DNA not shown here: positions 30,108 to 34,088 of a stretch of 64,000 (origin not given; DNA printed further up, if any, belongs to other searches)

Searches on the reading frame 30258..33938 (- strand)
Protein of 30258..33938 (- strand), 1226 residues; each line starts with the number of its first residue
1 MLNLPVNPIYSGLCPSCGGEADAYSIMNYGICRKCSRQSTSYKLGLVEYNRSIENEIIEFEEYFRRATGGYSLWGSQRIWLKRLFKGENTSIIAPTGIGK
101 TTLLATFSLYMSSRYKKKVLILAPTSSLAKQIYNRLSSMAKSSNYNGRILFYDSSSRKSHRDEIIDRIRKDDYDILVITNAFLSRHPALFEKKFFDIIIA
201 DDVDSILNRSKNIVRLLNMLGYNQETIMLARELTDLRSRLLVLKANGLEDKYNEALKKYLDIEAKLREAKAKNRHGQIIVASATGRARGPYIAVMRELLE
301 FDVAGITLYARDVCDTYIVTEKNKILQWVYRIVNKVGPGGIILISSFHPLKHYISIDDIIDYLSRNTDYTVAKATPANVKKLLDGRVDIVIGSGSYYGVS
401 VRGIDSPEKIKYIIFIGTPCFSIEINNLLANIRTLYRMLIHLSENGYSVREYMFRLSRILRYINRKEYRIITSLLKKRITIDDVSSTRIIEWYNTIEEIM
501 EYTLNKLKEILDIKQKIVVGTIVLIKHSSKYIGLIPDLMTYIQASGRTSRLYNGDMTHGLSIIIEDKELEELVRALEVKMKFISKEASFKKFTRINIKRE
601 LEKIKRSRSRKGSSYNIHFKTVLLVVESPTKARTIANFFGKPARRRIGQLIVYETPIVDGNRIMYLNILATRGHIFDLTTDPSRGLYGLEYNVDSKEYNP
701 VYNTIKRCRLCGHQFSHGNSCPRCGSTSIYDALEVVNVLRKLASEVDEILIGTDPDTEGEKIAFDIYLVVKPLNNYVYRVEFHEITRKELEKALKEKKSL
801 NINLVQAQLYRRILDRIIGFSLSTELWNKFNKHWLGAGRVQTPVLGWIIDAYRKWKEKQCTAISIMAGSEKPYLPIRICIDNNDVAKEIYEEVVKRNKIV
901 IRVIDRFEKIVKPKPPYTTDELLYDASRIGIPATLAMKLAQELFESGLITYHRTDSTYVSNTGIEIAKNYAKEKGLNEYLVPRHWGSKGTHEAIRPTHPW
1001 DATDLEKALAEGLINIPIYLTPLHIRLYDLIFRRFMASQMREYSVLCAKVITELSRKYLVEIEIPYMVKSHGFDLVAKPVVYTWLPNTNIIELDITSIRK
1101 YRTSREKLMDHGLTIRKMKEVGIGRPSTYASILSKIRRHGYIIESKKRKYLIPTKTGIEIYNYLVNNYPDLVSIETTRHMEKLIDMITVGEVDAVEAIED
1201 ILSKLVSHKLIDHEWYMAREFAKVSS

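Call 68: search_protein_families(library=pfam, proteins=[window:30258-33938:-], max_evalue=0.00001)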
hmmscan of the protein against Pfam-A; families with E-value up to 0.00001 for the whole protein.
window:30258-33938:- (1226 aa): 5 families
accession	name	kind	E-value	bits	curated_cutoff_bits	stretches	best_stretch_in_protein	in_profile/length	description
PF01131.25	Topoisom_bac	-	1.9e-72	245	35.1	1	800-1197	2-409/411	DNA topoisomerase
PF01751.28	Toprim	-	1.2e-19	70.6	23.1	1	623-785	2-96/96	Toprim domain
PF00270.35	DEAD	-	3.1e-17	63.2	26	1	77-227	4-154/167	DEAD/DEAH box helicase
PF04851.21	ResIII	-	8.4e-13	49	22.5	1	86-203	22-134/164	Type III restriction enzyme, res subunit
PF00271.37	Helicase_C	-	8.3e-06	26.5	23.5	0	109-181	10-74/110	Helicase conserved C-terminal domain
